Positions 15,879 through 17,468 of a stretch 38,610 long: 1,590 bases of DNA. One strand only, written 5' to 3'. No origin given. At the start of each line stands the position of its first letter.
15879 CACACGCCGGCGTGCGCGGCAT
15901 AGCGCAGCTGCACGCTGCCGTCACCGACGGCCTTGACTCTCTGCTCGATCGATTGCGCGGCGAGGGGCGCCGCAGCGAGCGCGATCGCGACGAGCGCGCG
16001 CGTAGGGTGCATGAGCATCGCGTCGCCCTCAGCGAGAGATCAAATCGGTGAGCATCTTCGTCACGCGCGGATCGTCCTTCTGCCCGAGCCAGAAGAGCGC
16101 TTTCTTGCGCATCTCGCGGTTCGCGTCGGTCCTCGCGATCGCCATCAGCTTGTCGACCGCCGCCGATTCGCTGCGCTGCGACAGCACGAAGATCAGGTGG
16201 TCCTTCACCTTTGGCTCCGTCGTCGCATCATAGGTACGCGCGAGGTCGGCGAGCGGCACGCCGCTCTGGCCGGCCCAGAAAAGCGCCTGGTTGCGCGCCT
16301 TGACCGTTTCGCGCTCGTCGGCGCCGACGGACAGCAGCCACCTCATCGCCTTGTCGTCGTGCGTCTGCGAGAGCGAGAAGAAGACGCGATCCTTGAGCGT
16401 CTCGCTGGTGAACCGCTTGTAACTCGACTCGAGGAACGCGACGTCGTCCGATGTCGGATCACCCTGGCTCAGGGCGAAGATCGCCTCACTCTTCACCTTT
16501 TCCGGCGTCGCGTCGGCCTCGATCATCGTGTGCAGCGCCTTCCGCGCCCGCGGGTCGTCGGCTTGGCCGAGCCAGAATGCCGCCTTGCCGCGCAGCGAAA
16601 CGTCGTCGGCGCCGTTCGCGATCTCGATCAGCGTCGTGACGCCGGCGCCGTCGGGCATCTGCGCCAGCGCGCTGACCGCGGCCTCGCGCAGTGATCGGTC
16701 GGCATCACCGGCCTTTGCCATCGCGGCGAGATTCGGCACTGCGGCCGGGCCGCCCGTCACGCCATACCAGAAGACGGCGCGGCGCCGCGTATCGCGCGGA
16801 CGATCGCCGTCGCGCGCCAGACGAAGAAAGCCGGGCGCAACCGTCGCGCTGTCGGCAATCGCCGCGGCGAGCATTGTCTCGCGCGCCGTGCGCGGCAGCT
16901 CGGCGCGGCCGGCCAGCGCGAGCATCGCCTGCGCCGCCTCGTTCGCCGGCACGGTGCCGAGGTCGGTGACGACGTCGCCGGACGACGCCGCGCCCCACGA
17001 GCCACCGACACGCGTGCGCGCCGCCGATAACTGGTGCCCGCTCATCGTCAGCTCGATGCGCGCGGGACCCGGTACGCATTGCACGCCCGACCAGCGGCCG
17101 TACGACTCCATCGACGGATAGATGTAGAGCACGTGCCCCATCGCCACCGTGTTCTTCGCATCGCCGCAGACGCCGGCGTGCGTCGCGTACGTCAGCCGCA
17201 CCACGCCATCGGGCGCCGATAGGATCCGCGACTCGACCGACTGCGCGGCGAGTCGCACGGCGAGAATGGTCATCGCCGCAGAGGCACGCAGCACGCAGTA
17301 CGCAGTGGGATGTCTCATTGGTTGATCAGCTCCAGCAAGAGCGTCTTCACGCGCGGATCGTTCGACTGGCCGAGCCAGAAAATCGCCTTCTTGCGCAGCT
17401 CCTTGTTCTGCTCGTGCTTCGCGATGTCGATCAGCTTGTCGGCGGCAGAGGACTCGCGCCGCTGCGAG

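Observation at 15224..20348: ECF sigma / anti-sigma operon followed by three paralogous secreted HEAT-like repeat proteins with a shared C-terminal tail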

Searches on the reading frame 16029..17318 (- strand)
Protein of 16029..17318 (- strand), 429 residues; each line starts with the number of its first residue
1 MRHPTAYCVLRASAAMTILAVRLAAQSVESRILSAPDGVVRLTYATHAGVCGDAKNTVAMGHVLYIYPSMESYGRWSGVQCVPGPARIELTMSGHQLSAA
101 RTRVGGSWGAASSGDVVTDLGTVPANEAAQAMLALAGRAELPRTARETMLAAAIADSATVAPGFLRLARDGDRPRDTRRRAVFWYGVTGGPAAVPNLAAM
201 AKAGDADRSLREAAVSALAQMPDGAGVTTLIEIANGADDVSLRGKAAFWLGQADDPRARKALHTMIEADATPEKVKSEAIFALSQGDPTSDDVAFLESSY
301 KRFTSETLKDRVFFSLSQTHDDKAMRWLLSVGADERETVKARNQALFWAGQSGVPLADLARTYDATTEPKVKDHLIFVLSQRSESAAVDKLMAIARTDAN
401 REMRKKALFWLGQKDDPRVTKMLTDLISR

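Call 3: search_protein_families(library=pfam, proteins=[window:16029-17318:-], max_evalue=0.1)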
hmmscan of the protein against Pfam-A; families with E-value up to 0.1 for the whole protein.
window:16029-17318:- (429 aa): 3 families
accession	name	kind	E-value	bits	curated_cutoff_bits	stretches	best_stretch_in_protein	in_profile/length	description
PF13646.12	HEAT_2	-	1e-15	58.2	27.7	3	168-237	8-74/88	HEAT repeats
PF03130.22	HEAT_PBS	-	3.5e-07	30.5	20.9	0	210-233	1-24/27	PBS lyase HEAT-like repeat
PF11838.14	ERAP1_C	-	7.7e-06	26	38.2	2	237-347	124-238/318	ERAP1-like C-terminal domain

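Call 4: search_protein_families(library=ncbifam, proteins=[window:16029-17318:-], max_evalue=0.1)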
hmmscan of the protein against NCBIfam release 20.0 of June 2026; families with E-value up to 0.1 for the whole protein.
window:16029-17318:- (429 aa): 3 families
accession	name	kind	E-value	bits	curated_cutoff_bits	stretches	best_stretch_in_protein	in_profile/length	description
NF007244.0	PRK09687.1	equivalog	8.2e-06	25.3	275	1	208-285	143-220/285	putative lyase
NF045915.1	PhycobilmeDegNblB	equivalog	7.6e-05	22.3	300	0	210-269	146-204/214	phycobilisome degradation protein NblB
NF058502.1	phyc_lyase_CpcE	equivalog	0.027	14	330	1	203-271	51-118/260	C-phycocyanin alpha-cysteine-84 phycocyanobilin lyase subunit CpcE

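Call 6: find_homologous_proteins(query=window:16029-17318:-)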
Query window:16029-17318:- (429 aa): 2065 proteins with E <= 0.001 among 8000 candidates; the best 120 are listed.
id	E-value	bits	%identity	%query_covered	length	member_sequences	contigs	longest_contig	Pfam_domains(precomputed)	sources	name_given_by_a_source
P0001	2.0e-276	934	100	100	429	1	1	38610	PF11838.15,PF03130.23,PF13646.13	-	-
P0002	9.7e-173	593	67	95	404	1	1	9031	PF03130.23,PF13646.13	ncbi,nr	ncbi:MAG: HEAT repeat domain-containing protein, partial [Gemmatimonadota bacterium]|nr:HEAT repeat 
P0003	1.0e-166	573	64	97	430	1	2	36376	PF03130.23,PF13646.13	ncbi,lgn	-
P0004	3.8e-121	423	50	97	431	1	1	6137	PF03130.23,PF13646.13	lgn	-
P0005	5.3e-118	413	52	95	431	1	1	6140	PF13646.13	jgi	jgi:hypothetical protein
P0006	7.2e-118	412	52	95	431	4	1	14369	PF13646.13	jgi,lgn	jgi:hypothetical protein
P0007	7.5e-118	412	48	97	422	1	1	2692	PF13646.13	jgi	jgi:HEAT repeat protein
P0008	9.5e-118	412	49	95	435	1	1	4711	PF11838.15,PF03130.23,PF13646.13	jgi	jgi:HEAT repeat protein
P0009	1.8e-116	408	49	95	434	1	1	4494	PF13646.13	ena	-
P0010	2.3e-116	407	50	94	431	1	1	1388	PF13646.13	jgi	jgi:HEAT repeat protein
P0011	4.1e-116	407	50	94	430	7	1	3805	PF13646.13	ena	-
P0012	4.5e-116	406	47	99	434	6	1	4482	PF13646.13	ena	-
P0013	6.7e-116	406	50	94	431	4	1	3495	PF13646.13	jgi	jgi:HEAT repeat protein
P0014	1.1e-115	405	49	94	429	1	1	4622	PF13646.13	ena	-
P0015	1.1e-115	405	50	94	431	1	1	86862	PF13646.13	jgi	jgi:HEAT repeat protein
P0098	1.0e-103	366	47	94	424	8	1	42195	PF11838.15,PF13646.13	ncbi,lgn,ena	-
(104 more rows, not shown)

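Call 8: find_encoding_contigs(protein=P0015, flank=8000, max_places=2)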
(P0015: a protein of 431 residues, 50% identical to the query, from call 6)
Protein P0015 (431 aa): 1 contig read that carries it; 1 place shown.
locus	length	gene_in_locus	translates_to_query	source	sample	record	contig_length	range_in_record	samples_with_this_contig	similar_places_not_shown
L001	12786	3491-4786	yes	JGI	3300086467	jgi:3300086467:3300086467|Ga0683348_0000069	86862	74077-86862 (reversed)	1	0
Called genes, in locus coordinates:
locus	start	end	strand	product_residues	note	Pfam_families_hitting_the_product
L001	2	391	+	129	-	?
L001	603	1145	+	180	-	PF04542:Sigma70_r2, PF08281:Sigma70_r4_2, PF04545:Sigma70_r4 (weak)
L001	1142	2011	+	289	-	-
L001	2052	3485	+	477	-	PF13174:TPR_6 (faint), PF13525:YfiO, PF02985:HEAT (faint), PF03130:HEAT_PBS (faint), PF13646:HEAT_2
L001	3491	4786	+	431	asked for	PF13646:HEAT_2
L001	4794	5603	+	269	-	PF03130:HEAT_PBS (faint), PF13646:HEAT_2 (weak)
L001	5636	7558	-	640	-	PF02705:K_trans, PF22776:K_trans_C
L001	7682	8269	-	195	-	PF03551:PadR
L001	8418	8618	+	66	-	PF05532:CsbD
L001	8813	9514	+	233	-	PF03544:TonB_C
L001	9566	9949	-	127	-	-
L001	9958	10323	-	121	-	-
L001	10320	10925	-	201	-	PF07638:Sigma70_ECF (faint), PF04542:Sigma70_r2, PF08281:Sigma70_r4_2, PF04545:Sigma70_r4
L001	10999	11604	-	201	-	PF01966:HD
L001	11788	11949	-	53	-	-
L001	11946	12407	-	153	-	PF00160:Pro_isomerase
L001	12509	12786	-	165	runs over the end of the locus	-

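Call 9: find_encoding_contigs(protein=P0098, flank=8000, max_places=2)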
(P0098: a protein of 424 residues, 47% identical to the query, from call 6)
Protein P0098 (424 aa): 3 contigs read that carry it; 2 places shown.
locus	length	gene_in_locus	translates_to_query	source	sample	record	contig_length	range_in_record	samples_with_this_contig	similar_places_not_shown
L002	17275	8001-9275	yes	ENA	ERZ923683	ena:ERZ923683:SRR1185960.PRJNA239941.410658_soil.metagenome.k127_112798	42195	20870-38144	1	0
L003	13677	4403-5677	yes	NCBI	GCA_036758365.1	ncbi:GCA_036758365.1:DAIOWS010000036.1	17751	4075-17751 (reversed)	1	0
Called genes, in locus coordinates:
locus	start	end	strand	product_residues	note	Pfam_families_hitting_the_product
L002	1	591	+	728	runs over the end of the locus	PF03030:H_PPase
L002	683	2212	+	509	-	PF00324:AA_permease, PF13520:AA_permease_2, PF13906:AA_permease_C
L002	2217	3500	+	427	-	PF00375:SDF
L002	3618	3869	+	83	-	-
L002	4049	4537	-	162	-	-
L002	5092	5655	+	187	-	PF07638:Sigma70_ECF (weak), PF04542:Sigma70_r2, PF08281:Sigma70_r4_2, PF04545:Sigma70_r4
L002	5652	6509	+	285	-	-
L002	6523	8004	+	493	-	PF13174:TPR_6 (faint), PF13525:YfiO (weak), PF03130:HEAT_PBS (faint), PF02985:HEAT (faint), PF13513:HEAT_EZ (faint), PF13646:HEAT_2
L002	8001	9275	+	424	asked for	PF13646:HEAT_2 (weak), PF11838:ERAP1_C (weak), PF13646:HEAT_2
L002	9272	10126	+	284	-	PF03130:HEAT_PBS (faint), PF13646:HEAT_2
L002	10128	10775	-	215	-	PF11138:DUF2911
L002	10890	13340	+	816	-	PF25174:Beta-prop_THOC3 (faint), PF10282:Lactonase (faint), PF08450:SGL, PF04185:Phosphoesterase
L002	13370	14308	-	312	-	PF01869:BcrAD_BadFG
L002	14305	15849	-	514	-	PF00474:SSF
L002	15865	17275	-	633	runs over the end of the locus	PF01182:Glucosamine_iso, PF02585:PIG-L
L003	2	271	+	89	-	?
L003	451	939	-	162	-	-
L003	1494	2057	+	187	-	PF07638:Sigma70_ECF (weak), PF04542:Sigma70_r2, PF08281:Sigma70_r4_2, PF04545:Sigma70_r4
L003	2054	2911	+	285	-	-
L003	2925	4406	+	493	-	PF13174:TPR_6 (faint), PF13525:YfiO (weak), PF03130:HEAT_PBS (faint), PF02985:HEAT (faint), PF13513:HEAT_EZ (faint), PF13646:HEAT_2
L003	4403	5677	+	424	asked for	PF13646:HEAT_2 (weak), PF11838:ERAP1_C (weak), PF13646:HEAT_2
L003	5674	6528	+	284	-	PF03130:HEAT_PBS (faint), PF13646:HEAT_2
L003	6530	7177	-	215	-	PF11138:DUF2911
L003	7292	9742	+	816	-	PF25174:Beta-prop_THOC3 (faint), PF10282:Lactonase (faint), PF08450:SGL, PF04185:Phosphoesterase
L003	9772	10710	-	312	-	PF01869:BcrAD_BadFG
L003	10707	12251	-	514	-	PF00474:SSF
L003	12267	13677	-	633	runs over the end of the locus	PF01182:Glucosamine_iso, PF02585:PIG-L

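Call 10: find_encoding_contigs(protein=P0003, flank=8000, max_places=2)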
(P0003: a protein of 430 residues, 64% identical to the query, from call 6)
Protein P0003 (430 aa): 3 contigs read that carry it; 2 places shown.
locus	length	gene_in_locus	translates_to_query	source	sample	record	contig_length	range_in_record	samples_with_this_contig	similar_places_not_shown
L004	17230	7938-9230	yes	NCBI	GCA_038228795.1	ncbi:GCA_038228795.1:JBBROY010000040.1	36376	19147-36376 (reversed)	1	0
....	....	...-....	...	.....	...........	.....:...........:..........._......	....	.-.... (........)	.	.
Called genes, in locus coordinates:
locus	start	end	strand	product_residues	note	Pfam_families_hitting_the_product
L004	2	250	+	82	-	?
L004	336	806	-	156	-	-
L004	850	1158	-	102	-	PF01476:LysM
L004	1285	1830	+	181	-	-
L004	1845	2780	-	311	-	PF00892:EamA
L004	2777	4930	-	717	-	PF00754:F5_F8_type_C (weak)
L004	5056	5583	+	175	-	PF07638:Sigma70_ECF (weak), PF04542:Sigma70_r2, PF08281:Sigma70_r4_2, PF04545:Sigma70_r4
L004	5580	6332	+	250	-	-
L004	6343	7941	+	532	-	-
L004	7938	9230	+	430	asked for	PF13646:HEAT_2, PF03130:HEAT_PBS (faint), PF13646:HEAT_2 (weak)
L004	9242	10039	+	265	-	PF03130:HEAT_PBS (faint), PF13646:HEAT_2 (weak)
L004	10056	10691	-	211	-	PF12766:Pyridox_oxase_2, PF01243:PNPOx_N, PF10590:PNP_phzG_C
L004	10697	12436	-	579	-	PF02776:TPP_enzyme_N, PF00205:TPP_enzyme_M, PF02775:TPP_enzyme_C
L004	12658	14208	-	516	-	PF07992:Pyr_redox_2 (faint), PF00732:GMC_oxred_N, PF05199:GMC_oxred_C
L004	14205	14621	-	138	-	-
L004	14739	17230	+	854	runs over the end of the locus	PF08487:VIT, PF13757:VIT_2, PF00092:VWA, PF13519:VWA_2 (weak), PF13768:VWA_3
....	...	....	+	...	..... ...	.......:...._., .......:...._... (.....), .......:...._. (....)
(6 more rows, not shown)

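Call 14: find_related_loci(query=window:16029-17318:-, collection=genome_contigs, flank=6000)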
Query window:16029-17318:- (429 aa) in genome_contigs; peptide patterns used: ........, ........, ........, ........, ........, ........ (x = any residue, [..] = any of these).
257 stretches matched a pattern; 76 encode a relative of the query (tblastn E <= 1e-3); 76 distinct loci.
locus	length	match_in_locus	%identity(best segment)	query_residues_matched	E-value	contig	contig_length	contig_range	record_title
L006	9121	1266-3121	49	25-429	3e-118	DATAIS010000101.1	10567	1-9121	MAG TPA_asm: Gemmatimonadaceae bacterium isolate SMAG_U6890 k141_7217, whole genome shotgun sequence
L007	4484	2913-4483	47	15-429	2e-115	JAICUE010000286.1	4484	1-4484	MAG: Gemmatimonadaceae bacterium isolate GZL_ISSM_2_bin.59 k141_3372856_length_4484_cov_21.7644, whole genome shotgun se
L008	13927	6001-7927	47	3-429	7e-112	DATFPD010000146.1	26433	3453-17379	MAG TPA_asm: Gemmatimonadaceae bacterium isolate SMAG_U9294 k141_1441030, whole genome shotgun sequence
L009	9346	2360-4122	46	13-428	2e-111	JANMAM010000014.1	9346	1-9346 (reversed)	MAG: Gemmatimonadaceae bacterium isolate OTE_1_metabat_92_sub OTE_1_k141_1863412, whole genome shotgun sequence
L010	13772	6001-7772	47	26-427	2e-100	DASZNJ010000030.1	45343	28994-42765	MAG TPA_asm: Gemmatimonadaceae bacterium isolate SMAG_U5915 k141_88143, whole genome shotgun sequence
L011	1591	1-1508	46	24-429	1e-104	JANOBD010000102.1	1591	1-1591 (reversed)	MAG: Phycisphaerae bacterium isolate VAR_18_metabat_231 VAR_18_k141_4042349, whole genome shotgun sequence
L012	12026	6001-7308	39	5-429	9e-95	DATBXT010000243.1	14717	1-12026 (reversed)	MAG TPA_asm: Gemmatimonadaceae bacterium isolate SMAG_U7574 k141_563111, whole genome shotgun sequence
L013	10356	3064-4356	39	6-429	6e-93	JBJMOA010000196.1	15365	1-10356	MAG: Gemmatimonadaceae bacterium isolate 12C16O_48h_50_P10_coass_bin_20 k141_3150847, whole genome shotgun sequence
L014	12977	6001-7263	41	23-429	1e-92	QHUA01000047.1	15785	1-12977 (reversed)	MAG: Gemmatimonadetes bacterium isolate AG39 14_1009_09_30cm_scaffold_3333_curated, whole genome shotgun sequence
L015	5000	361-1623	40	23-429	3e-92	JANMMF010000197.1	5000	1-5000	MAG: Gemmatimonadota bacterium isolate OTE_58_metabat_549 OTE_58_k141_2029900, whole genome shotgun sequence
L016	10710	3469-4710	42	23-422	9e-92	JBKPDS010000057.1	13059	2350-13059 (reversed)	MAG: Gemmatimonadota bacterium isolate GB_EKS_MAG_00018 GB_EKS_000000164060, whole genome shotgun sequence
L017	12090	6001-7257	40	23-429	2e-91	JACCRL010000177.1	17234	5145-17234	MAG: Gemmatimonadaceae bacterium isolate MGR_bin21 SD2897-2912_k127_165503, whole genome shotgun sequence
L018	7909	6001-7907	49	16-429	5e-90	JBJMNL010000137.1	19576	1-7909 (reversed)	MAG: Gemmatimonadaceae bacterium isolate H3_18_all_fractions_metab_8_73_36 k255_2099108, whole genome shotgun sequence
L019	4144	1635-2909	40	18-427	2e-89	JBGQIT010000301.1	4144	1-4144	MAG: Gemmatimonadaceae bacterium isolate OBJ2_061818_070_40 k141_1167887_length_4144_cov_15.5538, whole genome shotgun s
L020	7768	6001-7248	40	26-429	5e-89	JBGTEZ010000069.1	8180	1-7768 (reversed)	MAG: Gemmatimonadaceae bacterium isolate JTS-RE18 k141_3182198, whole genome shotgun sequence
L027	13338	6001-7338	37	2-429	1e-82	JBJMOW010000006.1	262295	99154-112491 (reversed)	MAG: Gemmatimonadaceae bacterium isolate H3_16_all_fractions_metab_conc_152_60_0 k255_8309381, whole genome shotgun sequ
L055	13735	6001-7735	31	117-429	4e-31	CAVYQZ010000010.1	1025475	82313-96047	MAG: Candidatus Aminicenantes bacterium isolate MFD04716.bin.2.288 genome assembly, contig: contig_5963, whole genome sh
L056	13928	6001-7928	26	146-429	2e-30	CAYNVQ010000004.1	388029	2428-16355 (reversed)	MAG TPA_asm: uncultured Eubacteriales bacterium isolate SRP323688_co1_275 genome assembly, contig: NODE_28_length_388029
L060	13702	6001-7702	30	120-429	3e-29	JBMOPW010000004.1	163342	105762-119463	MAG: Candidatus Zhuqueibacterota bacterium isolate Betzabe_MAG138 MAG138_4, whole genome shotgun sequence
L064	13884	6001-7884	27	146-427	3e-26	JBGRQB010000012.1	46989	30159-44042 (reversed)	MAG: Rhodothermaceae bacterium isolate MAG8-C28 MAG_Ocu_8_all_I20_13, whole genome shotgun sequence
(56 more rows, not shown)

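Call 28: predict_structure(alignment_id=A1)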
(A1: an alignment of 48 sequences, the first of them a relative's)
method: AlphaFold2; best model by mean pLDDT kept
length: 429 residues; sequences in the alignment: 48
mean_pLDDT: 93.6   pTM: 0.86
mean pLDDT of the five models: 93.6, 92.3, 91.7, 90.9, 90.2
residues with pLDDT >= 90: 374; 70-90: 31; 50-70: 21; < 50: 3
segments of 3 or more residues with pLDDT < 50: 1-3
pLDDT, mean of each block of 10 residues (from residue 1): 50 60 82 96 97 95 90 85 97 95 94 88 97 96 95 95 98 96 96 98 95 97 96 95 97 95 98 98 93 97 97 97 97 98 98 97 98 98 97 98 98 97 93
secondary structure, 60 per line:
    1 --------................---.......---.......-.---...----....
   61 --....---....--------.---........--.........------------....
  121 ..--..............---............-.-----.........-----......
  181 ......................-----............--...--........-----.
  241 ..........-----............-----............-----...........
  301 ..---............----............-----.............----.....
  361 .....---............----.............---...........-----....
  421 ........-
elements in order: H9-24 H28-34 E38-44 E50-52 E57-60 E63-66 E70-73 E86-93 E96-104 E117-122 H125-138 H142-153 H161-169 H175-202 H208-219 H227-234 H240-250 H256-267 H273-284 H290-302 H306-317 H322-333 H339-351 H356-365 H369-380 H385-397 H401-411 H417-428

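Call 32: fold_search(model_id=the predicted structure, library=pdb)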
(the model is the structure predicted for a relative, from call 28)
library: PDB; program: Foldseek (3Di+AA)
matches with E <= 10: 1360; with E <= 0.001: 104
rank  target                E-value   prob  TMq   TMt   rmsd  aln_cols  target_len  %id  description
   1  4zv6_A                1.2e-06  1.00  0.40  0.57   6.9       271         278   24  Crystal structure of the artificial alpharep-7 octarellinV.1 complex (released 2016-05-25)
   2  4xl5_C                5.8e-06  1.00  0.41  0.64   6.1       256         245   25  X-ray structure of bGFP-A / EGFP complex (released 2015-08-19)
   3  6bzx_A                7.6e-06  1.00  0.38  0.53   7.2       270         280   25  Structure of the artificial complex alpha-Rep/Octarellin V.1 crystallized by counter diffusion in a capillary (released 2019-01-09)
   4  4d4z_A                8.3e-06  1.00  0.26  0.37  13.9       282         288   20  STRUCTURE OF HUMAN DEOXYHYPUSINE HYDROXYLASE in complex with glycerol (released 2015-04-15)
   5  7p0h_A                9.1e-06  1.00  0.36  0.38   5.8       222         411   24  Crystal structure of Helicobacter pylori ComF fused to an artificial alphaREP crystallization helper(named B2) (released 2022-04-06)
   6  5h7c_C                1.0e-05  1.00  0.23  0.25  18.9       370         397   14  Crystal structure of a repeat protein with two Protein A-DHR14 repeat modules (released 2017-06-28)
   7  7q1f_T                1.4e-05  1.00  0.38  0.65   5.7       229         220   22  CPAP:TUBULIN:IE5 ALPHAREP COMPLEX (released 2022-04-20)
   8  7mwb_A                1.6e-05  1.00  0.29  0.30  20.9       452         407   12  ERAP1 binds peptide C-terminus of a SPF sequence (FKARKF) (released 2021-07-28)
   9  7q1f_C                1.7e-05  1.00  0.37  0.65   5.6       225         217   23  CPAP:TUBULIN:IE5 ALPHAREP COMPLEX (released 2022-04-20)
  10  7z0g_C                2.0e-05  1.00  0.37  0.65   5.8       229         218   22  CPAP:TUBULIN:IE5 ALPHAREP COMPLEX P1 SPACE GROUP (released 2022-04-13)
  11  7mwb_C                2.9e-05  1.00  0.29  0.30  19.3       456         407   13  ERAP1 binds peptide C-terminus of a SPF sequence (FKARKF) (released 2021-07-28)
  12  7z0g_T                3.6e-05  1.00  0.37  0.65   5.8       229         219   22  CPAP:TUBULIN:IE5 ALPHAREP COMPLEX P1 SPACE GROUP (released 2022-04-13)
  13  3rjo                  3.6e-05  1.00  0.28  0.30  19.3       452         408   12  Crystal Structure of ERAP1 Peptide Binding Domain (released 2011-12-21)
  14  5j5e                  3.8e-05  1.00  0.28  0.29  19.3       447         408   12  crystal structure of antigen-ERAP1 domain complex (released 2017-04-12)
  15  7mwb_D                4.6e-05  1.00  0.29  0.30  19.1       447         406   12  ERAP1 binds peptide C-terminus of a SPF sequence (FKARKF) (released 2021-07-28)
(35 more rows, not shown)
